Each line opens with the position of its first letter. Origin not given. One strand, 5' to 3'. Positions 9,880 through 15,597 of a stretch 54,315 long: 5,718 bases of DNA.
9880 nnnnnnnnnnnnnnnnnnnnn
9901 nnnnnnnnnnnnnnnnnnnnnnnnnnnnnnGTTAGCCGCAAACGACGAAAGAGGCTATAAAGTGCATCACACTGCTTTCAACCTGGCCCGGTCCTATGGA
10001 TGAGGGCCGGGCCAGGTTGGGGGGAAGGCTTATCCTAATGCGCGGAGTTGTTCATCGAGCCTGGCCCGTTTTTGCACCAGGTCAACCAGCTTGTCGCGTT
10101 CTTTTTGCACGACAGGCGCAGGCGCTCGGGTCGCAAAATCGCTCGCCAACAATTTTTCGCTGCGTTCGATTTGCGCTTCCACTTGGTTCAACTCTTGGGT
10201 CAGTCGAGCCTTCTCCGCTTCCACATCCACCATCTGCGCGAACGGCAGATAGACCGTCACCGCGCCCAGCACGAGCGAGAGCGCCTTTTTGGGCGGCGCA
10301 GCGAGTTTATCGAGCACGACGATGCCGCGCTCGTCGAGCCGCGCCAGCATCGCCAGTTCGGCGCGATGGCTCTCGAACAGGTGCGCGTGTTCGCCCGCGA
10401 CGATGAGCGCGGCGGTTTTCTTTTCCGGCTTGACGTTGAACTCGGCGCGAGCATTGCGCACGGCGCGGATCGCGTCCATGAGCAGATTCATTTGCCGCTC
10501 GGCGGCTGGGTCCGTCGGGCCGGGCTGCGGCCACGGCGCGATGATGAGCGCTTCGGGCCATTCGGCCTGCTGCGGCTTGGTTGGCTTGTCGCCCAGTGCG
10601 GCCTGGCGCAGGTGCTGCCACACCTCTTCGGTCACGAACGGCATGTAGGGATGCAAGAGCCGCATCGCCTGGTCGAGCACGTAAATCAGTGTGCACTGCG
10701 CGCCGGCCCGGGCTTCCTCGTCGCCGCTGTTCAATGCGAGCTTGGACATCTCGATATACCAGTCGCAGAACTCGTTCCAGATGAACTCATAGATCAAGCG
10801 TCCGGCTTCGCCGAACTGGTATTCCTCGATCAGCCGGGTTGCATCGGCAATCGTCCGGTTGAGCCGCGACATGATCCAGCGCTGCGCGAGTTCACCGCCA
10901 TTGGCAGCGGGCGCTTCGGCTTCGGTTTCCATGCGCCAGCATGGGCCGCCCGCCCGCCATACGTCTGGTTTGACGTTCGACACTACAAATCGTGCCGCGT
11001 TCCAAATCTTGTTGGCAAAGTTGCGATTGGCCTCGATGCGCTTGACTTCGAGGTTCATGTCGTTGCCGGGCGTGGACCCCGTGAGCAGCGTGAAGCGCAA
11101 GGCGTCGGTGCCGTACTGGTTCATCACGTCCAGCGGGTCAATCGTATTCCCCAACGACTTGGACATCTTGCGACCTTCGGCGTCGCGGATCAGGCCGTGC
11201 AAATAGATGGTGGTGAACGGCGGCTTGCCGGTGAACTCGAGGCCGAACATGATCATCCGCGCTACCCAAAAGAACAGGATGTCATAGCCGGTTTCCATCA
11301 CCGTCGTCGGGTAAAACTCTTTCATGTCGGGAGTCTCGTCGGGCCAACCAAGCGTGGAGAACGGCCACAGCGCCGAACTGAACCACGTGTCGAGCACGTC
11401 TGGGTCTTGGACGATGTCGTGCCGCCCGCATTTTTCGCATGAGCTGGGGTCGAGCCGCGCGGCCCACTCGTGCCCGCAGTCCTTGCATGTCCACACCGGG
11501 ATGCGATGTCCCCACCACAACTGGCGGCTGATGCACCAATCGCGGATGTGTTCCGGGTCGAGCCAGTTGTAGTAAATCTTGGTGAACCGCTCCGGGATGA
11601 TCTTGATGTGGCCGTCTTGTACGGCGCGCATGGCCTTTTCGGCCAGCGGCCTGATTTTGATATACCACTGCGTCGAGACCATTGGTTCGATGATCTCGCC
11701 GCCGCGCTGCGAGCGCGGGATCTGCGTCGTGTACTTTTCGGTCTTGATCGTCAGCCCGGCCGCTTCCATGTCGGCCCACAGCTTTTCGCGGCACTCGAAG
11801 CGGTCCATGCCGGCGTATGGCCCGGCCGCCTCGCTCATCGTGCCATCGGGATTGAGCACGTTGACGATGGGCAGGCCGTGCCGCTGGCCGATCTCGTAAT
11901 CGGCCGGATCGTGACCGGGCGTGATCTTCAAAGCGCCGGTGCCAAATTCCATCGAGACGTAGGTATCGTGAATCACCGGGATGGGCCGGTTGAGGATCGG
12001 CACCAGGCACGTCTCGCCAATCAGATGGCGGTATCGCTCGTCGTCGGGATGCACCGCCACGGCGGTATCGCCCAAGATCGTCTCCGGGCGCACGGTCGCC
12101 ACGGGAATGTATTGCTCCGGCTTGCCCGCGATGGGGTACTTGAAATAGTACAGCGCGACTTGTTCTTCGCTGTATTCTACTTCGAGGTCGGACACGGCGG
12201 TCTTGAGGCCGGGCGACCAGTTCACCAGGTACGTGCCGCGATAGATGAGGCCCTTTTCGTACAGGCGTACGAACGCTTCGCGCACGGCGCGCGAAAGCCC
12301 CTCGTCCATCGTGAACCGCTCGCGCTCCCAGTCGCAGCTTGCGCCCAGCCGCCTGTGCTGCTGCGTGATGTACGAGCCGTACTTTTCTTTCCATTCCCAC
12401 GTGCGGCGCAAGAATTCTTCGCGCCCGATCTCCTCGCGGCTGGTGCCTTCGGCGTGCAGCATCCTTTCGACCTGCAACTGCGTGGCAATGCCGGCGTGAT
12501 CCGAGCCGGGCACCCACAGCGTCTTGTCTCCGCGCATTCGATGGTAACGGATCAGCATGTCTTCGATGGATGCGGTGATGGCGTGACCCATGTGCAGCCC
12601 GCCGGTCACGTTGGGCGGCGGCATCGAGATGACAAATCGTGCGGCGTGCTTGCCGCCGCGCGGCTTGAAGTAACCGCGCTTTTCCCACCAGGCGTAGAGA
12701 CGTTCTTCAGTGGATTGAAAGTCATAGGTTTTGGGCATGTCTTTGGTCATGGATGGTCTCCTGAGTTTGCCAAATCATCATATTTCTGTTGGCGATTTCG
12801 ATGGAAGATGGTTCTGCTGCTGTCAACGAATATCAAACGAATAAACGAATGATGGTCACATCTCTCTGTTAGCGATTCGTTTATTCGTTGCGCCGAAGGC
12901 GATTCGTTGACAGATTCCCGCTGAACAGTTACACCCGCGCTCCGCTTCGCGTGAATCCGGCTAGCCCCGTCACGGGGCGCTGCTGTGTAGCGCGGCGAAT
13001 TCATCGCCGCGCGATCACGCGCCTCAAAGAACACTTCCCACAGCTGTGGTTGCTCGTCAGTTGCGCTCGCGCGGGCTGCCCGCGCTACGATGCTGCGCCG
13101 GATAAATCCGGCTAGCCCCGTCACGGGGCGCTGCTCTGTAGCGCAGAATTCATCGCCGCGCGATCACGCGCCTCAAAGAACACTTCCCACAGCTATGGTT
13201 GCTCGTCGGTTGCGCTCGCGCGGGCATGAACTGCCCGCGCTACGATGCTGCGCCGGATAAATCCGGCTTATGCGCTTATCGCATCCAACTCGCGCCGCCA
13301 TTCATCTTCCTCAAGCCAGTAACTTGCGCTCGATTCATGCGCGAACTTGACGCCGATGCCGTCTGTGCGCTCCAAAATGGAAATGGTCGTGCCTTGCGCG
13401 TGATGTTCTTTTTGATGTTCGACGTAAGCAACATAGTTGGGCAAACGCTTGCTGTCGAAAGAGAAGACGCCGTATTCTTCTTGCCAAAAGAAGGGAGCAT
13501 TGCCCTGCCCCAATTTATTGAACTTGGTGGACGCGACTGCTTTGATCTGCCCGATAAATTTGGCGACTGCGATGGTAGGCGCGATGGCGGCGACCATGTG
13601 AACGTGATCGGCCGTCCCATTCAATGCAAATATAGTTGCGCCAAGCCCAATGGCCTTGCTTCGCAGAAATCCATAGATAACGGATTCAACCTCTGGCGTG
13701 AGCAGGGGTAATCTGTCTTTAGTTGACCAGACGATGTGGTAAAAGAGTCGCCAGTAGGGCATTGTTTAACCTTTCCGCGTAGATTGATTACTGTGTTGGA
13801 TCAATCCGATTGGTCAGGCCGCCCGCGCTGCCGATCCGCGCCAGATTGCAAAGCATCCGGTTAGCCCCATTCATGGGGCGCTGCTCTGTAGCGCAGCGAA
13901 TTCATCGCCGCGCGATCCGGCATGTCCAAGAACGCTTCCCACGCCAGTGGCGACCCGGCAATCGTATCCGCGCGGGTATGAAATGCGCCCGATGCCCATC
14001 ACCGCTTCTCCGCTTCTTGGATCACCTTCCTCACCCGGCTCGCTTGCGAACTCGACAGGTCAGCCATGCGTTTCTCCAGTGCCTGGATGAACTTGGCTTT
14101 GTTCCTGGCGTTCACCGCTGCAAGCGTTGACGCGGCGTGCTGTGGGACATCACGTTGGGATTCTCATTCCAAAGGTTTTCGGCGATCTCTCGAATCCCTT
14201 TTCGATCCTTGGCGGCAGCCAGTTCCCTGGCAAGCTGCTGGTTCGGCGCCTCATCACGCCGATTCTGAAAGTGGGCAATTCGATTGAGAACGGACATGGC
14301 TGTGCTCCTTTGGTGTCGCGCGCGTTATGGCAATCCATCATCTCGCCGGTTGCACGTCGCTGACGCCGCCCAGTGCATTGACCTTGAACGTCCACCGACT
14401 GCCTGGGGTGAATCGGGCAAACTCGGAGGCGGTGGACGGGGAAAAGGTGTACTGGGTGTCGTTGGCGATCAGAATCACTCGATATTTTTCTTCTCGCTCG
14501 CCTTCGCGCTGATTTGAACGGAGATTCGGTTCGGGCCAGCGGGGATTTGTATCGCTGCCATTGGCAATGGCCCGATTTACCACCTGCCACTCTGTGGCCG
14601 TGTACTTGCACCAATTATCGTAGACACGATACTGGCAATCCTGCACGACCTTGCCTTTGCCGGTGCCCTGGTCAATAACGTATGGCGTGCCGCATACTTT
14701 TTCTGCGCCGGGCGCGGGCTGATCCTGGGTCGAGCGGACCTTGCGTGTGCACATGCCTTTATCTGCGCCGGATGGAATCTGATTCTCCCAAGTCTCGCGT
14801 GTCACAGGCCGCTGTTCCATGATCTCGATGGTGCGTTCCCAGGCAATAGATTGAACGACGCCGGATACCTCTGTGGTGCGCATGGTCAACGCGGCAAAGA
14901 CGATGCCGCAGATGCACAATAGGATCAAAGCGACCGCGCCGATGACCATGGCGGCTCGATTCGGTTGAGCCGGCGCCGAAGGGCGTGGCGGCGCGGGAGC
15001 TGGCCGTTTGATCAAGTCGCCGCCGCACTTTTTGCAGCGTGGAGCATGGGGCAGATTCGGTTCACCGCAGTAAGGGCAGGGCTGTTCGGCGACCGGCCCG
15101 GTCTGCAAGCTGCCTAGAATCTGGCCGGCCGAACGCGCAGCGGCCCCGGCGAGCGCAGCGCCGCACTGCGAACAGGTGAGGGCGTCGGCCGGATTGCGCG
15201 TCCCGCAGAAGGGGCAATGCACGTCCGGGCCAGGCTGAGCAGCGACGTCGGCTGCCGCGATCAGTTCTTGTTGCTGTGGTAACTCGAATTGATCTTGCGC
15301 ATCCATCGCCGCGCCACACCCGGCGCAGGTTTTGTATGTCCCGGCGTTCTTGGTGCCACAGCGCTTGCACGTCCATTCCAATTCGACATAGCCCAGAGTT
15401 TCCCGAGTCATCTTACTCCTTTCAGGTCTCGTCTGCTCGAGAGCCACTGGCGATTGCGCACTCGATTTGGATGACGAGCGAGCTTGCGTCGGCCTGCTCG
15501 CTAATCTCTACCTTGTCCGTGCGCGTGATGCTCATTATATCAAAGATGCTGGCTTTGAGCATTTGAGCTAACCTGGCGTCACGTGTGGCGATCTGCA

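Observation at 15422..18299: T-box riboswitch on a second ValS-like aaRS while canonical valS 2.7 kb away has none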

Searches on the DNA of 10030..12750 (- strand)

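Call 72: search_rna_families(sources=[L087, L088, L089, L090, L009, L016, L018], threshold=gathering)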
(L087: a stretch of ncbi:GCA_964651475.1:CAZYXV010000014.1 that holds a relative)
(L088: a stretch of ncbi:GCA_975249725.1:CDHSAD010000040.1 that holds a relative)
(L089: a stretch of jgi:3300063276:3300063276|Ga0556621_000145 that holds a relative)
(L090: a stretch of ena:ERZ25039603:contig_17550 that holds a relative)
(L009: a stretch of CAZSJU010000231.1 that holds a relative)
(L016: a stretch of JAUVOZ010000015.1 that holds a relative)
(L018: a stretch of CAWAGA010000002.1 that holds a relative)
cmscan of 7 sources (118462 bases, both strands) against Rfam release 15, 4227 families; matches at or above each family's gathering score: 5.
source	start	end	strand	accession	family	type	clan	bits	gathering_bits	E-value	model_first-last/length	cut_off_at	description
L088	7631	7927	+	RF00230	T-box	Cis-reg; leader;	-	96.6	93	1e-19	1-219/219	no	T-box leader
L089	7687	7962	+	RF00230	T-box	Cis-reg; leader;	-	94.4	93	3.9e-19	1-219/219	no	T-box leader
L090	7094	7166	+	RF00005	tRNA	Gene; tRNA;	CL00001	70.3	29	4.7e-13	1-71/71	no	tRNA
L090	6769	6851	+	RF00005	tRNA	Gene; tRNA;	CL00001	57.2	29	1.9e-09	1-71/71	no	tRNA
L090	7001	7087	+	RF00005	tRNA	Gene; tRNA;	CL00001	48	29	6.8e-07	1-71/71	no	tRNA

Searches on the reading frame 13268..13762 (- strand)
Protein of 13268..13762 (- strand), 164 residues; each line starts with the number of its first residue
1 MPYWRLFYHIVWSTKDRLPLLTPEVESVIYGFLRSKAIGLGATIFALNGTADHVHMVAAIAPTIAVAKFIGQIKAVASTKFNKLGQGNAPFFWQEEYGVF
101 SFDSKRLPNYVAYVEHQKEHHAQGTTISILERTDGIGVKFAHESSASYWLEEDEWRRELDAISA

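Call 50: search_protein_families(library=pfam, proteins=[window:13268-13762:-], max_evalue=0.01)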
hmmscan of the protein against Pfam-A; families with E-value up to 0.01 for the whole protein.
window:13268-13762:- (164 aa): 1 family
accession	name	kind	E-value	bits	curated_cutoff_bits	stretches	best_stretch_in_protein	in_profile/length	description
PF01797.21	Y1_Tnp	-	1.7e-22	80.3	23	1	3-117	2-121/121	Transposase IS200 like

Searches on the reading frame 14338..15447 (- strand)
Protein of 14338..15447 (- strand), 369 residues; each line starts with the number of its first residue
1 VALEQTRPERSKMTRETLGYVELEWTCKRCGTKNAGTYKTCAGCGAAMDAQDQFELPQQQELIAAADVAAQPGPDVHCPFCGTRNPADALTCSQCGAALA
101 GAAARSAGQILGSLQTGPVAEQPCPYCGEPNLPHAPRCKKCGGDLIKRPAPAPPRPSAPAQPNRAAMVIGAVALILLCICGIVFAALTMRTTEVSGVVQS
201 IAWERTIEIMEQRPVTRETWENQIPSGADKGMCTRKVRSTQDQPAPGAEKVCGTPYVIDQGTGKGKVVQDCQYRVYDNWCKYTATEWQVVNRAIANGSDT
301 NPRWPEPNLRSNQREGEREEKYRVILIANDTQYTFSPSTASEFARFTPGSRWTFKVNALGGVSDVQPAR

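Call 50: search_protein_families(library=pfam, proteins=[window:14338-15447:-], max_evalue=0.01)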
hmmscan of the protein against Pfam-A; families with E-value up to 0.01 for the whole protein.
window:14338-15447:- (369 aa): 6 families
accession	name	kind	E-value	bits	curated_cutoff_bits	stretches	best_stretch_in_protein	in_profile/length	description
PF13240.11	Zn_Ribbon_1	-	2.4e-12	46.6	25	3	77-99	1-23/23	zinc-ribbon domain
PF12773.13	DZR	-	6.9e-11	42.6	27.3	1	78-142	1-45/45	Double zinc ribbon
PF00641.23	Zn_ribbon_RanBP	-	3e-08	33.2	27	2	77-97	6-26/30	Zn-finger in Ran binding protein and others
PF24463.1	DUF7577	-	5.1e-07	29.6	28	0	76-99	3-26/27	Domain of unknown function (DUF7577)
PF13248.11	Zn_ribbon_3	-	0.00021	21.1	27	1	121-145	2-26/26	zinc-ribbon domain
PF18912.6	DZR_2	-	0.0027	17.9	27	0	77-99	9-31/56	Double zinc ribbon domain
